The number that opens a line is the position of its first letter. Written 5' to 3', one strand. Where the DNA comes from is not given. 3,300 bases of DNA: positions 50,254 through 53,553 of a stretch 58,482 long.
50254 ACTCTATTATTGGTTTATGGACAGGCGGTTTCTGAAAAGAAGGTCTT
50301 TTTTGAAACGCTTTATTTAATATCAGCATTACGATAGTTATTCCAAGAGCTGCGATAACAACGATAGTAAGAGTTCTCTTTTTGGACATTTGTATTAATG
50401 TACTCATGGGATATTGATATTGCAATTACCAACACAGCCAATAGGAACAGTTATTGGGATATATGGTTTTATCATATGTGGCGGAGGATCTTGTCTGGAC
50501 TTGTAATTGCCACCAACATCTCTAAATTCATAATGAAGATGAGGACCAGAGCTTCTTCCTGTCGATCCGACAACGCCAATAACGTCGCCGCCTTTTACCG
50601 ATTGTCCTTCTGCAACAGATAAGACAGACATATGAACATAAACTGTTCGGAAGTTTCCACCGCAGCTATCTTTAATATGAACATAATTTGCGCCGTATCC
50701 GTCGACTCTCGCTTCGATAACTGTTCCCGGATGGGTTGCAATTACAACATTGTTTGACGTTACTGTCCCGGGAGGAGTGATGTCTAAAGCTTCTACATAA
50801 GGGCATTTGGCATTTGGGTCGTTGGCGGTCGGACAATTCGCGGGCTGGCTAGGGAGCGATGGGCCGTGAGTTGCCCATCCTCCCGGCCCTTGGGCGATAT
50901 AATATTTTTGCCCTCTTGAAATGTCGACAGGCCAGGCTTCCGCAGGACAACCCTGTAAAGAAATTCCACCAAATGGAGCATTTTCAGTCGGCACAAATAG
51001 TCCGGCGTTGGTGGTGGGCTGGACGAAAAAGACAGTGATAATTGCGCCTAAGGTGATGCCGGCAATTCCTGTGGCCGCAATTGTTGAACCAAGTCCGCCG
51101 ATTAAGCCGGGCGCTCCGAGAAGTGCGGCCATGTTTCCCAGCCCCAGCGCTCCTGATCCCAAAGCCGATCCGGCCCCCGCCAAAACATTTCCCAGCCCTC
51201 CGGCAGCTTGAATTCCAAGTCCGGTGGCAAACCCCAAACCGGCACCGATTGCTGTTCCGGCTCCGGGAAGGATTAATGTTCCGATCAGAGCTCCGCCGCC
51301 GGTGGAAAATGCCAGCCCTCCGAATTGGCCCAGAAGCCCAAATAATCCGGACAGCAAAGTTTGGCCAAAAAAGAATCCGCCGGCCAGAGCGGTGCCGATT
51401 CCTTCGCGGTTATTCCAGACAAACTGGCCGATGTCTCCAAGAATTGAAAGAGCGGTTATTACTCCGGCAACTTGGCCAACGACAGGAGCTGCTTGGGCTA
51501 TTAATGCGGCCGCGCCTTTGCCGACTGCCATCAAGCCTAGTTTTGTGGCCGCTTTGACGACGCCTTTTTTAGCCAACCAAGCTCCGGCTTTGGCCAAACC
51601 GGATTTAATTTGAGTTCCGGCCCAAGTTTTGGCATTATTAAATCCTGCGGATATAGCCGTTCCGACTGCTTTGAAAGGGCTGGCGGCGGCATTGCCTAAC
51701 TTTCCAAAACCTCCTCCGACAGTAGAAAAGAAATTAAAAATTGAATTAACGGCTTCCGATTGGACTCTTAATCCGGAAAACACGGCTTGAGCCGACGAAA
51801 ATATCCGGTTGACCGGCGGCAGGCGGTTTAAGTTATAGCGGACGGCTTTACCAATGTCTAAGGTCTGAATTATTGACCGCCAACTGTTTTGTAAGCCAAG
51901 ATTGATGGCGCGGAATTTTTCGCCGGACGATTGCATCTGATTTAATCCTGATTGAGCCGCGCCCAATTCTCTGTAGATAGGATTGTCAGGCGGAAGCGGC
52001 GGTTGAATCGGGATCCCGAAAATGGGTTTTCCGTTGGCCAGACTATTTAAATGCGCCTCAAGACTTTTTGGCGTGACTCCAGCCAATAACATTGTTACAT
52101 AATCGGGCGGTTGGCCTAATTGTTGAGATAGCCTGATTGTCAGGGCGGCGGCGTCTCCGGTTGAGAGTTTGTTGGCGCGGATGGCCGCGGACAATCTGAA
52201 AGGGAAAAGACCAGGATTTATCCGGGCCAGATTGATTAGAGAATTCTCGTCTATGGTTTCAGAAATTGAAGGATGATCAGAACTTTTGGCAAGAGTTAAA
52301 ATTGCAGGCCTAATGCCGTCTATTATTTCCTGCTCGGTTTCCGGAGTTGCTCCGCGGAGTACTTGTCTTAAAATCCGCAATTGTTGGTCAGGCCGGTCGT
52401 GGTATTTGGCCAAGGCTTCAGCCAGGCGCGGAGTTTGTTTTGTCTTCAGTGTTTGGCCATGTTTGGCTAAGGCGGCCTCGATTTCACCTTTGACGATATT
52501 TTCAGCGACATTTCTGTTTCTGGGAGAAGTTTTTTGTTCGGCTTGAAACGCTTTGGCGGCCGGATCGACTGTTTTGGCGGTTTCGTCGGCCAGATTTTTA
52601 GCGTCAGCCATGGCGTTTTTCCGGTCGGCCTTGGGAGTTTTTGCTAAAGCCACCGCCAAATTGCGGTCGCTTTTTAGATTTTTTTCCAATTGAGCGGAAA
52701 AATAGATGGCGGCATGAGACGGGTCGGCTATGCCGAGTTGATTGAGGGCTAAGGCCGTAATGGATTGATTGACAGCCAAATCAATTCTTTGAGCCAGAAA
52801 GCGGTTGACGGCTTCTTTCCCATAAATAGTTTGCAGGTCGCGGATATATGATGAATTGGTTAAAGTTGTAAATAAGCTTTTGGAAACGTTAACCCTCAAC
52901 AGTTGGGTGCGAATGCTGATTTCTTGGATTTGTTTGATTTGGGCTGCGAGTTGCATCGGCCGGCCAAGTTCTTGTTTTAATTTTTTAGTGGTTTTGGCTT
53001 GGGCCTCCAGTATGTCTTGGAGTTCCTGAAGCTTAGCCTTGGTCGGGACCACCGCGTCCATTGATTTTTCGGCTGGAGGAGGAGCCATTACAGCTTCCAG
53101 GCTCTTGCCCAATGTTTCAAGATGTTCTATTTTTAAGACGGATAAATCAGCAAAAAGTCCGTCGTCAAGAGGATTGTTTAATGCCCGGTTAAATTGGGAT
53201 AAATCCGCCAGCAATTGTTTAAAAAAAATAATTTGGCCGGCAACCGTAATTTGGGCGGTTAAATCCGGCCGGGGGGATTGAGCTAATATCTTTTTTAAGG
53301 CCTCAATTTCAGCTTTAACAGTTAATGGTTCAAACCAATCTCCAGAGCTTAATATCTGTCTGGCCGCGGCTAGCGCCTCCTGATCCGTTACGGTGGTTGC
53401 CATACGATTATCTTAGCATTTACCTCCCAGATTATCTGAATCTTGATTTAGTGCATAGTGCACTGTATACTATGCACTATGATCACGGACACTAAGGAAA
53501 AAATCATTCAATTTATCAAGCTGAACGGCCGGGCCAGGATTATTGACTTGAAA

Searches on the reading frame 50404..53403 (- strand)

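Call 10: search_protein_families(library=pfam, proteins=[window:50404-53403:-], max_evalue=0.01)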
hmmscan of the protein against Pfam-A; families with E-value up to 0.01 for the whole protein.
window:50404-53403:- (999 aa): 1 family
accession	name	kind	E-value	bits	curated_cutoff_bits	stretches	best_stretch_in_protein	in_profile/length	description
PF01551.29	Peptidase_M23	-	3e-21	75.9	28.7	1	883-964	12-91/96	Peptidase family M23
